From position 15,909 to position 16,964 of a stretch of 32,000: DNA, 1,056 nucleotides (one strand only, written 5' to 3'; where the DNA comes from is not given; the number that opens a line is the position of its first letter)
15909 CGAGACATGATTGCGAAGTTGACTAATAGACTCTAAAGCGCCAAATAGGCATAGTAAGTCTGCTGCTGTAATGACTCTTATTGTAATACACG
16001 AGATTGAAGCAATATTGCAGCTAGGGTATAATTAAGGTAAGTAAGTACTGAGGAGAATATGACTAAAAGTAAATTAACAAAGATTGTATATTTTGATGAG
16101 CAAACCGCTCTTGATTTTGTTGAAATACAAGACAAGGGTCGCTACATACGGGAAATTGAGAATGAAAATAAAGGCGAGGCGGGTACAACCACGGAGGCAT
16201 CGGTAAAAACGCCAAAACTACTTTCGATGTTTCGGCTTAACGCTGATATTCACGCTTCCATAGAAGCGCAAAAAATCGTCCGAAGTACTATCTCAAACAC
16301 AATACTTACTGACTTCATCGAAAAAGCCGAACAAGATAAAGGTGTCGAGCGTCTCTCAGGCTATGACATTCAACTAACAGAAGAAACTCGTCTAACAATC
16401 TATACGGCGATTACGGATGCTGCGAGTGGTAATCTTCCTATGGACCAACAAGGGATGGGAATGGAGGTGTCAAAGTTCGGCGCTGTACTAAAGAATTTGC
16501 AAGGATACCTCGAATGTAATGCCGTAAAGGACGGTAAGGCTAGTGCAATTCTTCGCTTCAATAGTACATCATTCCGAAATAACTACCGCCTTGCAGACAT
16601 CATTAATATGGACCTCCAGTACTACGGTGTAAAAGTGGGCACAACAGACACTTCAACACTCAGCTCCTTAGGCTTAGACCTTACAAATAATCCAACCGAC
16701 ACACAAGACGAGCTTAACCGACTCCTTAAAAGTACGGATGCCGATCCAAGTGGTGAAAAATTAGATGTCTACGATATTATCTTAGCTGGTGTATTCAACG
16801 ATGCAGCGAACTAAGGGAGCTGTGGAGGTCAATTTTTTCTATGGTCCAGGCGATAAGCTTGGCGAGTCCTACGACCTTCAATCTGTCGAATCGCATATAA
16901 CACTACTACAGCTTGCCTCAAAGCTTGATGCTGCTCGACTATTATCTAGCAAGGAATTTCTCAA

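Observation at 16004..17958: Two-gene operon (251-aa unknown protein plus orphan ClpB-D2-like AAA+ ATPase): candidate undescribed defence or abortive-infection system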

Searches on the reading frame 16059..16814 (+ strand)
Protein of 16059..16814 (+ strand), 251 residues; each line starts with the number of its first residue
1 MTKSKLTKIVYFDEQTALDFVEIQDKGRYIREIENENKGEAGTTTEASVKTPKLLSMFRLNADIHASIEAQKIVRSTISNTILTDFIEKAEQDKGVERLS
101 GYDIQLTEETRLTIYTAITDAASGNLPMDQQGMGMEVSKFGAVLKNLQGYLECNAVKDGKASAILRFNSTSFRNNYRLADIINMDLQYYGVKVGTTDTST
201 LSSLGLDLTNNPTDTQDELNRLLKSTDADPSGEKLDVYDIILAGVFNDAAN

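Call 4: search_protein_families(library=pfam, proteins=[window:16059-16814:+], max_evalue=1)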
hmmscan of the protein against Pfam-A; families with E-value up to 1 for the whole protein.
window:16059-16814:+ (251 aa): 1 family
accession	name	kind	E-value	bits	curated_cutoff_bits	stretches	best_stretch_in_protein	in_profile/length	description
PF19952.5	DUF6414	-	1.2e-18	68.4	25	1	7-246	2-283/283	Domain of unknown function (DUF6414)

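Call 5: search_protein_families(library=padloc, proteins=[window:16059-16814:+], max_evalue=1)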
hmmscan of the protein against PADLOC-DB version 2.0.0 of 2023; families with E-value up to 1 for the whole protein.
window:16059-16814:+ (251 aa): 1 family
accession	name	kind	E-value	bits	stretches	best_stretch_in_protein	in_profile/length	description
PDLC03837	DolA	-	2.2e-54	183.2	1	3-245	2-257/258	-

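Call 15: find_homologous_proteins(query=window:16059-16811:+)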
Query window:16059-16811:+ (251 aa): 90 proteins with E <= 0.001 among 1065 candidates.
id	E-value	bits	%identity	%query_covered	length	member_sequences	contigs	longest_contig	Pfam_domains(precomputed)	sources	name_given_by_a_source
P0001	1.3e-145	501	94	100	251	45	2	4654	PF19952.6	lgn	-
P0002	5.4e-136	469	88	100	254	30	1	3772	PF19952.6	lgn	-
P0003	2.3e-135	467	87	100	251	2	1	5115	PF19952.6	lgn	-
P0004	4.3e-134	463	87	100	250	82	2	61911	PF19952.6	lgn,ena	-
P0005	1.1e-133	462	88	100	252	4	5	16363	PF19952.6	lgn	-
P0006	5.3e-133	460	88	100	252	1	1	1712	PF19952.6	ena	-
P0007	2.1e-132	458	88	100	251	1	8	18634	PF19952.6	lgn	-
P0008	2.5e-130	451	84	100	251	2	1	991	PF19952.6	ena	-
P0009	4.4e-127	440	83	100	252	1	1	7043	PF19952.6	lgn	-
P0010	7.4e-124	430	80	100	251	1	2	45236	PF19952.6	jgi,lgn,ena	-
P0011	3.7e-114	398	73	100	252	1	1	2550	PF19952.6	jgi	jgi:hypothetical protein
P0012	2.7e-98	346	67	100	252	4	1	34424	PF19952.6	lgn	-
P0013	3.3e-97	343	63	99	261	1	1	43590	PF19952.6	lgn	-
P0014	6.7e-95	335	64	97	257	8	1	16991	PF19952.6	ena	-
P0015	3.8e-94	333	63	97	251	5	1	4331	PF19952.6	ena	-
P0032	4.9e-26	110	36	96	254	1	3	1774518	PF19952.6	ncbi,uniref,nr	ncbi:DUF6414 family protein [Clostridium algidicarnis]|uniref:DUF6414 family protein n=1 Tax=Clostri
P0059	5.0e-22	97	31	98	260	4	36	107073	PF19952.6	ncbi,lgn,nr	ncbi:hypothetical protein HA498_002869 [Listeria monocytogenes]|nr:hypothetical protein [Listeria mo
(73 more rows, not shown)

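Call 17: find_related_loci(query=window:16059-16811:+, collection=genome_contigs, flank=8000)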
Query window:16059-16811:+ (251 aa) in genome_contigs; peptide patterns used: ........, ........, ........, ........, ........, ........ (x = any residue, [..] = any of these).
65 stretches matched a pattern; 12 encode a relative of the query (tblastn E <= 1e-3); 12 distinct loci.
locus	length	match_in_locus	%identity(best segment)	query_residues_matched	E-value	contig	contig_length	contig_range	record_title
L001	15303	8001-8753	94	1-251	2e-160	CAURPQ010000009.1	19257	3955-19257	MAG TPA_asm: uncultured Candidatus Saccharibacteria bacterium isolate ERR9969213_bin.38_MetaWRAP_v1.3_MAG genome assembl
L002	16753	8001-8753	93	1-251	1e-159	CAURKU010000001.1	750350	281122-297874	MAG TPA_asm: uncultured Candidatus Saccharibacteria bacterium isolate ERR9968838_bin.34_MetaWRAP_v1.3_MAG genome assembl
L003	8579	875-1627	93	1-251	7e-157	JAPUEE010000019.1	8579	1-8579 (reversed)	MAG: Candidatus Saccharibacteria bacterium isolate labscale reactor_MAG17 NODE_5018_length_8579_cov_13.862506, whole gen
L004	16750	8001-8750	89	1-251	2e-150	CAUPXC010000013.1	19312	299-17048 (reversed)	MAG TPA_asm: uncultured Candidatus Saccharibacteria bacterium isolate ERR9968836_bin.17_MetaWRAP_v1.3_MAG genome assembl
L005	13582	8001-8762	88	1-251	5e-149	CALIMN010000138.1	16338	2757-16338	MAG TPA_asm: uncultured Candidatus Saccharibacteria bacterium isolate ERR589615_bin.78_CONCOCT_v1.1_MAG genome assembly,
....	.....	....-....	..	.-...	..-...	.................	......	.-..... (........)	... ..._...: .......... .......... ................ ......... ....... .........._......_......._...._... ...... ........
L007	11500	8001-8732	36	4-245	2e-35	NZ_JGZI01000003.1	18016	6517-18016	Bifidobacterium psychraerophilum strain LMG 21775 Contig03, whole genome shotgun sequence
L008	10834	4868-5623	31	4-245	2e-30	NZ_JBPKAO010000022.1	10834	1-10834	Aquipuribacter sp. MA13-6 Scaffold22, whole genome shotgun sequence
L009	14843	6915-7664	30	2-245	3e-26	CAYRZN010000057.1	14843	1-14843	MAG TPA_asm: uncultured Aeromicrobium sp. isolate SRP342105_co2_378 genome assembly, contig: NODE_4247_length_14843_cov_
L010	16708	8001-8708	35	6-245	6e-26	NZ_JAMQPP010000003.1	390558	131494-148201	Leptospira soteropolitanensis strain VSF16 3, whole genome shotgun sequence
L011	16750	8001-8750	27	2-245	9e-20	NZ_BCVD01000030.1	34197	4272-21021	Priestia flexa NBRC 15715, whole genome shotgun sequence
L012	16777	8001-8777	28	1-245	5e-16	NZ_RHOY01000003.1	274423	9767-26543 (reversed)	Agrilactobacillus yilanensis strain 54-2 contig3, whole genome shotgun sequence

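Call 28: search_solved_structures(query=A1, max_evalue=10)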
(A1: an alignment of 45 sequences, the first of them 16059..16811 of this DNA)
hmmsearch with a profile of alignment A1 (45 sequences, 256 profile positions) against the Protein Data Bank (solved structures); distinct sequences matched with E-value up to 10: 2.
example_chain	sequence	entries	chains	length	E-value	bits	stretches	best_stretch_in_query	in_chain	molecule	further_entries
8hrf_A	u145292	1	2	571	0.49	13.1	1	141-178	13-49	Chitinase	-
9h5b_BG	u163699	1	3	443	1.2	11.8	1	6-78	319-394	Tail fiber protein of Haloferax tailed virus 1 gp42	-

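Call 29: search_protein_families(library=ncbifam, proteins=[window:16059-16811:+], max_evalue=0.01)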
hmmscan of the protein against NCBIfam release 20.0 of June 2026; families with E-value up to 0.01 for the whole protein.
window:16059-16811:+ (251 aa): 0 families

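Call 33: predict_structure(alignment_id=A1)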
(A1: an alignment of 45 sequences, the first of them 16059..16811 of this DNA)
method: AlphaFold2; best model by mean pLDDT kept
length: 251 residues; sequences in the alignment: 45
mean_pLDDT: 72.4   pTM: 0.69
mean pLDDT of the five models: 72.4, 70.5, 69.9, 68.8, 68.7
residues with pLDDT >= 90: 82; 70-90: 55; 50-70: 66; < 50: 48
segments of 3 or more residues with pLDDT < 50: 39-52, 54-65, 132-135, 205-207, 209-213, 225-227
pLDDT, mean of each block of 10 residues (from residue 1): 80 94 85 62 35 45 53 75 92 94 89 74 59 49 61 92 92 86 94 83 48 53 50 86 84 39
secondary structure, 60 per line:
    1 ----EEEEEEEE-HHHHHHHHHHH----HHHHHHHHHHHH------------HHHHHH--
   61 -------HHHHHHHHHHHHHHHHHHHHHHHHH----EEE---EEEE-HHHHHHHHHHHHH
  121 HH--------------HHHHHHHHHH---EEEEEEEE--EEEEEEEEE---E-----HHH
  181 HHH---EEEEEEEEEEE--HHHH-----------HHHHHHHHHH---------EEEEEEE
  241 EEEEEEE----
elements in order: E5-12 H14-24 H29-40 H53-58 H68-92 E97-99 E103-106 H108-122 H137-146 E150-157 E160-168 H178-183 E187-197 H200-203 H215-224 E234-247

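Call 37: fold_search(model_id=the predicted structure, library=pdb)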
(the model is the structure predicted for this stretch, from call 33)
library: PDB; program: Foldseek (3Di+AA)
matches with E <= 10: 160; with E <= 0.001: 0
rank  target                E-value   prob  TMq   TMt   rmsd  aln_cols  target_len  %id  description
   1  6ro0_C                2.9e-01  0.44  0.23  0.28   8.2       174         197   10  CRYSTAL STRUCTURE OF GENETICALLY DETOXIFIED PERTUSSIS TOXIN GDPT. (released 2020-06-03)
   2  9e3k_B                3.1e-01  0.41  0.22  0.48   9.8       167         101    8  Cryo EM structure of pertussis toxin in complex with neutralizing Fab PERT-199 (released 2025-10-29)
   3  9e3j_B                5.4e-01  0.30  0.23  0.28   7.7       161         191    6  Cryo EM structure of pertussis toxin in complex with neutralizing Fab PERT-171 (released 2025-10-29)
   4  1bcp_B                6.1e-01  0.33  0.24  0.29   7.5       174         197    7  BINARY COMPLEX OF PERTUSSIS TOXIN AND ATP (released 1997-06-05)
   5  6ro0_H                7.3e-01  0.28  0.24  0.29   8.6       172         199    8  CRYSTAL STRUCTURE OF GENETICALLY DETOXIFIED PERTUSSIS TOXIN GDPT. (released 2020-06-03)
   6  1prt_C                7.3e-01  0.21  0.22  0.27   8.4       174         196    9  THE CRYSTAL STRUCTURE OF PERTUSSIS TOXIN (released 1995-01-26)
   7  4xrw                  7.3e-01  0.06  0.13  0.11  15.0       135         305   12  Crystal structure of the di-domain ARO/CYC BexL from the BE-7585A biosynthetic pathway (released 2015-12-02)
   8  5jtf_A                8.7e-01  0.09  0.11  0.14  13.1        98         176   15  Crystal structure of ArsN N-acetyltransferase from Pseudomonas putida KT2440 (released 2017-05-17)
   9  9mrx_A                9.3e-01  0.09  0.17  0.21  13.5       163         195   10  Cryo-EM structure of KwaA-KwaB complex (released 2025-08-06)
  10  2hv2_A                9.9e-01  0.06  0.09  0.06  12.7        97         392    8  Crystal Structure of Conserved Protein of Unknown Function from Enterococcus faecalis V583 at 2.4 A Resolution, Probab (released 2006-08-29)
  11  5jtf_B                1.0e+00  0.03  0.12  0.14  16.9       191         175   12  Crystal structure of ArsN N-acetyltransferase from Pseudomonas putida KT2440 (released 2017-05-17)
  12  4cht_B                1.1e+00  0.03  0.15  0.16  17.3       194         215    8  Crystal structure of the human topoisomerase III alpha-RMI1 complex with bound calcium ion (released 2014-02-12)
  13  4x43_A                1.2e+00  0.04  0.08  0.15  16.4        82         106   13  Structure of proline-free E. coli Thioredoxin (released 2015-06-24)
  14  2ozh                  1.4e+00  0.03  0.08  0.12  13.2        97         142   11  Crystal structure of a putative acetyltransferase belonging to the gnat family (xcc2953) from xanthomonas campestris pv. (released 2007-03-20)
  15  5hmn_A                1.6e+00  0.01  0.07  0.10  13.8       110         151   14  Crystal structure of an aminoglycoside acetyltransferase HMB0005 from an uncultured soil metagenomic sample, unknown a (released 2016-02-17)
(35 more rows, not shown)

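Call 43: fold_search(model_id=the predicted structure, library=viral)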
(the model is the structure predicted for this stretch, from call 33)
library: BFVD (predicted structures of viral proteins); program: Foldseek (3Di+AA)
matches with E <= 10: 113; with E <= 0.001: 0
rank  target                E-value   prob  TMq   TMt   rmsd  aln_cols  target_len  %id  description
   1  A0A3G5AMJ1            1.9e-01  0.07  0.11  0.07  20.1       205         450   12  Uncharacterized protein [Sylvanvirus sp.]
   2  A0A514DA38            2.7e-01  0.08  0.14  0.07  18.3       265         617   11  Uncharacterized protein [Leviviridae sp.]
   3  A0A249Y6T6            3.7e-01  0.08  0.11  0.17  12.7       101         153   16  (no name in the UniProt tables at hand)
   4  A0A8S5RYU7            8.7e-01  0.06  0.13  0.08  15.5       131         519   11  Naegleria gruberi RNA ligase repair, adenylyltransferase, LIGASE [Myoviridae sp. ctNQV2]
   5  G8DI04                8.7e-01  0.04  0.11  0.09  17.7       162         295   15  (no name in the UniProt tables at hand)
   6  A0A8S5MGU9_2          8.7e-01  0.01  0.07  0.03  30.8       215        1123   10  Stabilization protein [Podoviridae sp. ct1h53]
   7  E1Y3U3                9.2e-01  0.05  0.11  0.17  11.9       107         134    9  Uncharacterized protein [Pantoea phage LIMElight]
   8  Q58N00                1.0e+00  0.01  0.09  0.07  17.2       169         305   14  CN hydrolase domain-containing protein [Prochlorococcus phage P-SSM2]
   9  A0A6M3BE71            1.1e+00  0.08  0.19  0.23  14.3       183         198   10  (no name in the UniProt tables at hand)
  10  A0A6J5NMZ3            1.9e+00  0.04  0.13  0.25  14.5       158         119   14  NAT_SF domain containing protein [uncultured Caudovirales phage]
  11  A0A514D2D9            1.9e+00  0.02  0.16  0.07  21.5       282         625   11  Uncharacterized protein [Leviviridae sp.]
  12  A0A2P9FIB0            2.0e+00  0.03  0.10  0.14  12.5        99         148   11  (no name in the UniProt tables at hand)
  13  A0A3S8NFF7            2.2e+00  0.03  0.16  0.21  15.1       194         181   14  (no name in the UniProt tables at hand)
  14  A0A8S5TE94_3          2.4e+00  0.02  0.11  0.03  19.9       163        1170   16  Type I restriction enzyme [Podoviridae sp. ctzXp5]
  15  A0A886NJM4            2.7e+00  0.02  0.09  0.12  14.7       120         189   13  (no name in the UniProt tables at hand)
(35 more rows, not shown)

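Call 44: search_protein_families(library=phrogs, proteins=[window:16059-16811:+], max_evalue=0.01)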
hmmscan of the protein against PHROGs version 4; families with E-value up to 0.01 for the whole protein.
window:16059-16811:+ (251 aa): 0 families

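Call 49: find_encoding_contigs(protein=P0032, flank=8000, max_places=2)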
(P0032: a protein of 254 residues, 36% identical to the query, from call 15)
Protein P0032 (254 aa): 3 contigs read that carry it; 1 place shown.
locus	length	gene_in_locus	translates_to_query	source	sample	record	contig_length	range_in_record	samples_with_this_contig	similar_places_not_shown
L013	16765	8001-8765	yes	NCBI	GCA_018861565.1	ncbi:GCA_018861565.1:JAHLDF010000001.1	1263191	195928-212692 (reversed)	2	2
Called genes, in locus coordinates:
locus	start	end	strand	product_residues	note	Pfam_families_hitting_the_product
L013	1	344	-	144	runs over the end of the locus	PF20040:DUF6442 (weak)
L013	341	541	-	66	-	PF12844:HTH_19, PF13560:HTH_31, PF01381:HTH_3, PF13443:HTH_26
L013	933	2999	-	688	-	PF03235:GmrSD_N, PF07510:GmrSD_C, PF18899:DUF5655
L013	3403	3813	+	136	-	-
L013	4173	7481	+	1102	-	PF02384:N6_Mtase (faint), PF07669:Eco57I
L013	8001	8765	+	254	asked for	PF19952:DUF6414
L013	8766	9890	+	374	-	PF00004:AAA (weak), PF07724:AAA_2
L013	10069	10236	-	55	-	-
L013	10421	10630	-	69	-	-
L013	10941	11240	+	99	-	PF01527:HTH_Tnp_1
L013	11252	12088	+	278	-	PF13276:HTH_21, PF00665:rve, PF13683:rve_3, PF13333:rve_2 (weak)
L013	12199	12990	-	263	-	-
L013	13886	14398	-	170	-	-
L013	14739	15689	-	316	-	-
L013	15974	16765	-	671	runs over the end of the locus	-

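Call 50: find_encoding_contigs(protein=P0059, flank=8000, max_places=2)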
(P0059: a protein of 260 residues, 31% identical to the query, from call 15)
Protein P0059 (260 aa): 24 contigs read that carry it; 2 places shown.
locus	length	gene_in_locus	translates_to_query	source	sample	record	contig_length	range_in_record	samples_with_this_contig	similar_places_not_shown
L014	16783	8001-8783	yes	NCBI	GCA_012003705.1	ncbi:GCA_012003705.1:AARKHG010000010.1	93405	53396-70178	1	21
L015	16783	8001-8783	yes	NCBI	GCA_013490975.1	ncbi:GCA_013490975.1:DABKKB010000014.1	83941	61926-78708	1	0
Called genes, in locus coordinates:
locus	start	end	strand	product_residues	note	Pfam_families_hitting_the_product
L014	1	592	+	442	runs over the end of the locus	PF04851:ResIII, PF00270:DEAD, PF00271:Helicase_C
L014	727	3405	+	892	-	PF00158:Sigma54_activat, PF00004:AAA, PF01078:Mg_chelatase (faint), PF07728:AAA_5, PF00874:PRD, PF03610:EIIA-man, PF00874:PRD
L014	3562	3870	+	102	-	PF02302:PTS_IIB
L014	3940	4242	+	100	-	PF02255:PTS_IIA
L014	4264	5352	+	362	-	PF19200:MupG_N, PF05913:MupG_C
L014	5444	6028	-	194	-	PF00440:TetR_N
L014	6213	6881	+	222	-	PF13489:Methyltransf_23, PF02353:CMAS (weak), PF13847:Methyltransf_31, PF08241:Methyltransf_11, PF08242:Methyltransf_12, PF13649:Methyltransf_25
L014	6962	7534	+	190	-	-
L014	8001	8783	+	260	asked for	PF19952:DUF6414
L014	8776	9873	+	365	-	PF06309:Torsin, PF00004:AAA, PF07724:AAA_2, PF07728:AAA_5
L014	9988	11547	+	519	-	PF00656:Peptidase_C14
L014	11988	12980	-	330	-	PF00022:Actin, PF06723:MreB_Mbl, PF00012:HSP70, PF14450:FtsA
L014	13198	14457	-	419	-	PF03825:Nuc_H_symport (weak), PF07690:MFS_1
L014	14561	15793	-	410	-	PF02073:Peptidase_M29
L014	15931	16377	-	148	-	PF12641:Flavodoxin_3 (weak), PF12724:Flavodoxin_5 (weak), PF00258:Flavodoxin_1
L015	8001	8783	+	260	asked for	PF19952:DUF6414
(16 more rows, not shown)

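Call 57: search_protein_representatives(alignment_id=A1)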
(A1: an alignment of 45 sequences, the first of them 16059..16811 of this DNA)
Query: 45 sequences, 256 profile positions. Proteins with E-value up to 0.001 (for the whole library): 618; up to 1e-10: 379; up to 1e-30: 222. The best 150 are listed.
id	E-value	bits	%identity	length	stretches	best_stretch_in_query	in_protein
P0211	1.2e-85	303.5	-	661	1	6-252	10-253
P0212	1.6e-82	293.3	-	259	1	2-254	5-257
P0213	6.8e-80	284.7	-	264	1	2-254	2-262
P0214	2.9e-79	282.6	-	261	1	5-255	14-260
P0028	3.7e-79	282.3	-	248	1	8-255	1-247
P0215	8.6e-79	281.1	-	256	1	4-253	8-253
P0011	1.7e-78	280.1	-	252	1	4-255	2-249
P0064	9.7e-78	277.6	-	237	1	8-252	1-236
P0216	7.2e-77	274.8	-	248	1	8-253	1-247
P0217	7.3e-77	274.8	-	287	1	5-254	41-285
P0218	3.4e-76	272.6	-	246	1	8-253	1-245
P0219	3.4e-76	272.6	-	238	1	8-253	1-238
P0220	1.9e-75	270.1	-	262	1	3-254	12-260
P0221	4.6e-75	268.9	-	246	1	8-254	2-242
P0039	9.5e-75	267.8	-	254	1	8-253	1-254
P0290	1.3e-61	224.8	-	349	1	5-254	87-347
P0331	2.6e-56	207.4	-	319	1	7-253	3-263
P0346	2.0e-53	198.0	-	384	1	6-221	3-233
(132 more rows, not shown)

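Call 58: search_protein_families(library=pfam, proteins=[P0211, P0346, P0290, P0331], max_evalue=0.001)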
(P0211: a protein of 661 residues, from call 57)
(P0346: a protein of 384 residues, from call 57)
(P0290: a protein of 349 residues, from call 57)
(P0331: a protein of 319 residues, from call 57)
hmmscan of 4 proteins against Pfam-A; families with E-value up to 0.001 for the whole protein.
P0211 (661 aa): 5 families
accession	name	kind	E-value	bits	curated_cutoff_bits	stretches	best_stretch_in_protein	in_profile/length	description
PF19952.5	DUF6414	-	9.2e-32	111.3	25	1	12-251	1-280/283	Domain of unknown function (DUF6414)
PF07724.20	AAA_2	-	2.1e-13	51.1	27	1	421-540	5-134/166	AAA domain (Cdc48 subfamily)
PF00004.35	AAA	-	2.4e-08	34.9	21.2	1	422-555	1-129/131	ATPase family associated with various cellular activities (AAA)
PF07728.20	AAA_5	-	8.2e-07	29.5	22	1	422-549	2-139/139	AAA domain (dynein-related subfamily)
PF13191.12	AAA_16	-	0.00016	22.6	32.6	0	393-481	1-85/167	AAA ATPase domain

P0346 (384 aa): 1 family
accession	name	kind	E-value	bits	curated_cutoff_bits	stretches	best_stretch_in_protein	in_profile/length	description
PF19952.5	DUF6414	-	1.4e-42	146.8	25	1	5-244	1-256/283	Domain of unknown function (DUF6414)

P0290 (349 aa): 1 family
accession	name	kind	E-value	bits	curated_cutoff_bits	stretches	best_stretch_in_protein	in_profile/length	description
PF19952.5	DUF6414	-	1.8e-29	103.8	25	1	92-345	3-282/283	Domain of unknown function (DUF6414)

P0331 (319 aa): 1 family
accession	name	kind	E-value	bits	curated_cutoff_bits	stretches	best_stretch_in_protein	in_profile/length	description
PF19952.5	DUF6414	-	1.5e-24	87.7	25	1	5-228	2-240/283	Domain of unknown function (DUF6414)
